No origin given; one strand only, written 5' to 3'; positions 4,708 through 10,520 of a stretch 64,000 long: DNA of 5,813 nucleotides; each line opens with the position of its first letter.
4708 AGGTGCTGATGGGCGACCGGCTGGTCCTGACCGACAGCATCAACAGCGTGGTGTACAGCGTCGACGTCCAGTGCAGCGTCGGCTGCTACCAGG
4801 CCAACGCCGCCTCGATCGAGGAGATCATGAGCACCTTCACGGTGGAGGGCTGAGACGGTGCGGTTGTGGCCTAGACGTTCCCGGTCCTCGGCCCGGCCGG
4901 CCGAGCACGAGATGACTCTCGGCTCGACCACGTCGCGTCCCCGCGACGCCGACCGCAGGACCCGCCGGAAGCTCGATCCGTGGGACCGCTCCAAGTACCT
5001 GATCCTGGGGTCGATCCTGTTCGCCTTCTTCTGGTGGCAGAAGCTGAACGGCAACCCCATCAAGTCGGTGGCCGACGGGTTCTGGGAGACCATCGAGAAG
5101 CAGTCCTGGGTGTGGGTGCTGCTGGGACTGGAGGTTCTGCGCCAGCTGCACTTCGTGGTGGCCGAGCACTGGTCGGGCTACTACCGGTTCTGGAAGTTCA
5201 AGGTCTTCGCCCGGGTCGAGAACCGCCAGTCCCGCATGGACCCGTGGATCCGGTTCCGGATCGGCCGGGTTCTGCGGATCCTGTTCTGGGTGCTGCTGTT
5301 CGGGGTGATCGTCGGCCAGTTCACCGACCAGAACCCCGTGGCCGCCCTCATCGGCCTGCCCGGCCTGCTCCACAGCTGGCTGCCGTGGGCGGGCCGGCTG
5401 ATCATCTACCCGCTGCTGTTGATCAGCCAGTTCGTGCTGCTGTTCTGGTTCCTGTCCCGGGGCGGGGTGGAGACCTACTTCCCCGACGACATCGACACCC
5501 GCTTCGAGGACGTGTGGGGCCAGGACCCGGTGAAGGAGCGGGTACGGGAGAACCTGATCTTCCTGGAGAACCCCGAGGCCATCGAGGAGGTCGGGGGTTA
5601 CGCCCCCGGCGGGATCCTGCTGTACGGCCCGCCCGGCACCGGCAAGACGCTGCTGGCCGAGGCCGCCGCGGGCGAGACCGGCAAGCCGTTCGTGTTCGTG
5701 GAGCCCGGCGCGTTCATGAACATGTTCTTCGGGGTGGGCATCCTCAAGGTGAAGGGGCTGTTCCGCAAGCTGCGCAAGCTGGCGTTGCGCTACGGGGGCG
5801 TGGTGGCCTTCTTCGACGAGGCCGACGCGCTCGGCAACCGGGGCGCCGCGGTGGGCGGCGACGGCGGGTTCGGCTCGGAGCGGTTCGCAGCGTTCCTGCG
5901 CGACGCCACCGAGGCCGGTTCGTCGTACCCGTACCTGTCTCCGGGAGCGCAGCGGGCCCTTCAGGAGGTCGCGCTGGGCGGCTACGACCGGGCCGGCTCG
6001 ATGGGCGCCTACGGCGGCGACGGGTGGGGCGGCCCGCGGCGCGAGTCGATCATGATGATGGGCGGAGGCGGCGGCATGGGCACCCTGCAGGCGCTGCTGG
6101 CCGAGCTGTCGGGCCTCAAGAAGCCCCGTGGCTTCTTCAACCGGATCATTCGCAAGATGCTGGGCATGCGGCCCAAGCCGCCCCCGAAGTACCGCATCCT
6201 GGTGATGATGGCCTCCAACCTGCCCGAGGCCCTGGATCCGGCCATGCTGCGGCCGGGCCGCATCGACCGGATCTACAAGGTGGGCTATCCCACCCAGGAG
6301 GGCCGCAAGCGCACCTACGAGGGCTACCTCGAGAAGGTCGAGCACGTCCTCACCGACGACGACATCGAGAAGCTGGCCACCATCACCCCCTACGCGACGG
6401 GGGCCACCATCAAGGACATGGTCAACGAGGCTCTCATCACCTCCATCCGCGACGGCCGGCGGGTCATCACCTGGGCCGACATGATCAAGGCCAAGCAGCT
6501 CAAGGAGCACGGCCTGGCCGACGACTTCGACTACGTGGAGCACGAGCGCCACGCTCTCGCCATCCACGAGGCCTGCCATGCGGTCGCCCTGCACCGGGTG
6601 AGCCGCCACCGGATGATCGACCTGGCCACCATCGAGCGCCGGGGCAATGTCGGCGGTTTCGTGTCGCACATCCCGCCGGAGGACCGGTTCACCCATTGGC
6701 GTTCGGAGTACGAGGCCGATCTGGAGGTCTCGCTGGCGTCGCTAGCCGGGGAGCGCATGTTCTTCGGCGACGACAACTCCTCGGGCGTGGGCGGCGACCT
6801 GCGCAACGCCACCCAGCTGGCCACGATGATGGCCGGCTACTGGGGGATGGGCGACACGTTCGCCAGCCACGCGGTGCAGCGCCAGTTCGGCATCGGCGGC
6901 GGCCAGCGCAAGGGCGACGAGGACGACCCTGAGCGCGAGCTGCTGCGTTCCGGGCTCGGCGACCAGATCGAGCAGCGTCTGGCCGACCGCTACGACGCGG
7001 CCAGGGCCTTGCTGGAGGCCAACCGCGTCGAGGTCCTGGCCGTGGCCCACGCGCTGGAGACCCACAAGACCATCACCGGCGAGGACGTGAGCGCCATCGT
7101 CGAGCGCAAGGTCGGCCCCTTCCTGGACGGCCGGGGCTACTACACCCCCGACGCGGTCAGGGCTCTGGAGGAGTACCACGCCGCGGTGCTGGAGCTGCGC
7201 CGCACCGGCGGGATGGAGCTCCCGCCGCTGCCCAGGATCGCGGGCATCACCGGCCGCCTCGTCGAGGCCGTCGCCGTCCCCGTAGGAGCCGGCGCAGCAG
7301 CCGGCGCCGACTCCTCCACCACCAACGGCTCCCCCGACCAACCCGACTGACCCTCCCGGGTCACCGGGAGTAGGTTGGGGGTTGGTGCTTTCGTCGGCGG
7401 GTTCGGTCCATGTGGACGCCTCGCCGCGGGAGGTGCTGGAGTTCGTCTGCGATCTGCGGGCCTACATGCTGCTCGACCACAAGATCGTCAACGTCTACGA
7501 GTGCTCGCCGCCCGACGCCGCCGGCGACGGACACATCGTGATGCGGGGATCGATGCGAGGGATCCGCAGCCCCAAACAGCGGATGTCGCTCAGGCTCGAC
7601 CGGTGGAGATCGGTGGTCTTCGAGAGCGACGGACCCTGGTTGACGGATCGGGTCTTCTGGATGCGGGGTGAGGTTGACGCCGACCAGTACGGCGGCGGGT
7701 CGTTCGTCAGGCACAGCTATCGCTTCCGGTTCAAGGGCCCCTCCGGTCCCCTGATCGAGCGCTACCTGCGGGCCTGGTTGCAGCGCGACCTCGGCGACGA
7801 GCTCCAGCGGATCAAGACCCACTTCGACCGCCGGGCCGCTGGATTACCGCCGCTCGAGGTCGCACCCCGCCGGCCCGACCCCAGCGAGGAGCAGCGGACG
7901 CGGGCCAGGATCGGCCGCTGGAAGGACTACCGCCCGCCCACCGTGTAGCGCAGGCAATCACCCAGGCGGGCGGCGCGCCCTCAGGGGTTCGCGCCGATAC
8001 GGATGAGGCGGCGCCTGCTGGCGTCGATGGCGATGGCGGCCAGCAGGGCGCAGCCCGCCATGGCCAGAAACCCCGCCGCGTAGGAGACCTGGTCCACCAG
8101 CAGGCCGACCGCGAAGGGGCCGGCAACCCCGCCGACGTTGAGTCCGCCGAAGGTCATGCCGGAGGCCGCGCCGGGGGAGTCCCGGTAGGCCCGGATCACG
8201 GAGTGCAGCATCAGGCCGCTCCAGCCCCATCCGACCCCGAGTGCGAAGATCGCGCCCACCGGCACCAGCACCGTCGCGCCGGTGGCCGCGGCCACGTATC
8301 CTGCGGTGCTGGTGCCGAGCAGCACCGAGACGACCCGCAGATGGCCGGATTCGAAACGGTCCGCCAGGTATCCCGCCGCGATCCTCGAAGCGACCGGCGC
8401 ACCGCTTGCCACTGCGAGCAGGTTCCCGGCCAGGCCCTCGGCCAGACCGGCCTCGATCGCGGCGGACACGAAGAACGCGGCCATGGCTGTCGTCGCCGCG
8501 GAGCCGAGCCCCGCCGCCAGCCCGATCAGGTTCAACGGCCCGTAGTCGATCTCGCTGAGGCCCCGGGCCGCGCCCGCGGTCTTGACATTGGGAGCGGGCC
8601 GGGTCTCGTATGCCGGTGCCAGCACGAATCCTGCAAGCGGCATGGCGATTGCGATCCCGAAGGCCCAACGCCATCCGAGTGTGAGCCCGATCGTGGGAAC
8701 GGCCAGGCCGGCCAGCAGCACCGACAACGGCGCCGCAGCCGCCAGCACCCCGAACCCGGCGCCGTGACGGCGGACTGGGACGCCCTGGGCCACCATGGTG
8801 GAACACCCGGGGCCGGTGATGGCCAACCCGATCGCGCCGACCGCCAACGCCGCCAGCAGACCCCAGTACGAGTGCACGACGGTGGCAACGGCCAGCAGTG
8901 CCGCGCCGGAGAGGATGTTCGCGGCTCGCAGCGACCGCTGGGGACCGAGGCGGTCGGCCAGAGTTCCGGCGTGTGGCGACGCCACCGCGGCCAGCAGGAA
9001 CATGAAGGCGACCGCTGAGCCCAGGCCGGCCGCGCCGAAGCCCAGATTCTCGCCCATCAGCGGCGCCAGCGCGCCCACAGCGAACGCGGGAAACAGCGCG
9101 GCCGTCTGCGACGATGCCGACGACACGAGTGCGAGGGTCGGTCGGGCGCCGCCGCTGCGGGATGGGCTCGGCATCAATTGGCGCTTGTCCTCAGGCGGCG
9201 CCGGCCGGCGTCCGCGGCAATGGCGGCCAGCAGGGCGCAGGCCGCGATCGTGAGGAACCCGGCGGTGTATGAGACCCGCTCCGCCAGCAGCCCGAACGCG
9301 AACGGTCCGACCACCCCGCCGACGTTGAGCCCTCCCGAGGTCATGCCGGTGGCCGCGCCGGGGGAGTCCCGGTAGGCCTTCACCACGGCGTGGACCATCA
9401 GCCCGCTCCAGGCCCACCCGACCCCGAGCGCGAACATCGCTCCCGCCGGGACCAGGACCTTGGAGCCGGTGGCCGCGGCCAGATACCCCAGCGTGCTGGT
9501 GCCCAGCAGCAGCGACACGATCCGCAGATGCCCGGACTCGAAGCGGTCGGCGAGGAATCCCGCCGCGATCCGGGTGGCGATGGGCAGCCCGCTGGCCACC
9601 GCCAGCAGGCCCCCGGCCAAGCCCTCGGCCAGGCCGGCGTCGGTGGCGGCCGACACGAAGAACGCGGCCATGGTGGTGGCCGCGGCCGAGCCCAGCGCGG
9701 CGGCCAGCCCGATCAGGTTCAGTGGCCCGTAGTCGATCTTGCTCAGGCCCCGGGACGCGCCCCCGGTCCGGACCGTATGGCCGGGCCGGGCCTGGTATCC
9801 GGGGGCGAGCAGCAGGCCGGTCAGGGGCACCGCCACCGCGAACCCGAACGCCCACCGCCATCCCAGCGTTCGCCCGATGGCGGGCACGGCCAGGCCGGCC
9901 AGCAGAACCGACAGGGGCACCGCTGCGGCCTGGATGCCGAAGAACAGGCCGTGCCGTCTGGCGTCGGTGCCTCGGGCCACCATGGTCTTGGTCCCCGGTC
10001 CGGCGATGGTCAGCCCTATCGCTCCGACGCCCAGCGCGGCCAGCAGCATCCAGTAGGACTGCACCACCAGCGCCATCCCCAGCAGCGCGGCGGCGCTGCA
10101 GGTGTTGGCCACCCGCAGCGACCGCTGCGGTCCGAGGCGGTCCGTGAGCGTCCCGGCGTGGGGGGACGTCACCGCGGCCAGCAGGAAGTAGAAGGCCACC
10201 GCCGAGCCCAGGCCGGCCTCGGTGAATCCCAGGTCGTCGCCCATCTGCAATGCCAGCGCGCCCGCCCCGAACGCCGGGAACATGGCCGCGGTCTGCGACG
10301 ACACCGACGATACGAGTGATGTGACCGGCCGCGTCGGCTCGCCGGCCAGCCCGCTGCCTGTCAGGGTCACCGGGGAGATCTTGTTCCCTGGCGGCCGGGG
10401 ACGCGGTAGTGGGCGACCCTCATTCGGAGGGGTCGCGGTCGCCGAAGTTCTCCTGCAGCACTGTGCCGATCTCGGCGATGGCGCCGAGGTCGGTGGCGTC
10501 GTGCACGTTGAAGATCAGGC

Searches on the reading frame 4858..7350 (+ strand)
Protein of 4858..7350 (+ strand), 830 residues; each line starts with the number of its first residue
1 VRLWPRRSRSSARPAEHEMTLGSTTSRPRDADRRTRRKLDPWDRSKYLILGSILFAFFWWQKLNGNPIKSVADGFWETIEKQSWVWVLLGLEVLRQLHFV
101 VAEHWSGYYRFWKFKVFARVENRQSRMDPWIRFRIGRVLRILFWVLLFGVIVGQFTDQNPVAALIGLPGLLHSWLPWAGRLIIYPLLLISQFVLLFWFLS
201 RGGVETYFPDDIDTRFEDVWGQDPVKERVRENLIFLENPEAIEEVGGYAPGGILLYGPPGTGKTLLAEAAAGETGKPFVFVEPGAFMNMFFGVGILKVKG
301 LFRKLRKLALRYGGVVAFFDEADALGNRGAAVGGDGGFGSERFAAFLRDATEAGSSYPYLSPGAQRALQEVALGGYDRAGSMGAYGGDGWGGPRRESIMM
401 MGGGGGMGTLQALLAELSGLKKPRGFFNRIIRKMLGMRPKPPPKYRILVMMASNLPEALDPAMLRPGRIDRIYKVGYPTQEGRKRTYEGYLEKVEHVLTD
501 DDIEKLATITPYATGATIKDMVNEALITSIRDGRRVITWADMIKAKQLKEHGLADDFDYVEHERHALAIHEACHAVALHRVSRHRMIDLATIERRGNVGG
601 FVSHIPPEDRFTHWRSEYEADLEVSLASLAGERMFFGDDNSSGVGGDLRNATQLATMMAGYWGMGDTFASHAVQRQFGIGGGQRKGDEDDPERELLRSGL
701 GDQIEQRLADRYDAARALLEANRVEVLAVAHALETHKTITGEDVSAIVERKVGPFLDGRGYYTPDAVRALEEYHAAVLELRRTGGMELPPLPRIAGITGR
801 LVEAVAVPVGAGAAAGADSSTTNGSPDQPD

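Call 68: search_protein_families(library=pfam, proteins=[window:4858-7350:+], max_evalue=0.00001)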
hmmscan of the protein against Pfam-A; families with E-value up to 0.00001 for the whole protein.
window:4858-7350:+ (830 aa): 3 families
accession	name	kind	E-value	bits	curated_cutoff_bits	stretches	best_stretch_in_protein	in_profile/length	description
PF01434.24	Peptidase_M41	-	1.3e-25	90.8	29.9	1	561-747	5-191/191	Peptidase family M41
PF00004.35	AAA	-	1.4e-22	81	21.2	1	253-347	1-88/131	ATPase family associated with various cellular activities (AAA)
PF17862.7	AAA_lid_3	-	1.7e-07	31.1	27.2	1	500-542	1-43/45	AAA+ lid domain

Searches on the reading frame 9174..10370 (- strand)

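Call 67: search_protein_families(library=pfam, proteins=[window:9174-10370:-], max_evalue=0.00001)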
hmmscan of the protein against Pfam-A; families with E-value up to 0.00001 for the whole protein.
window:9174-10370:- (398 aa): 1 family
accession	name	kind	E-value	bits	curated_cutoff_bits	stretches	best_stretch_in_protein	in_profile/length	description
PF07690.21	MFS_1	-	7.7e-30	104.4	33.4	2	35-328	14-317/347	Major Facilitator Superfamily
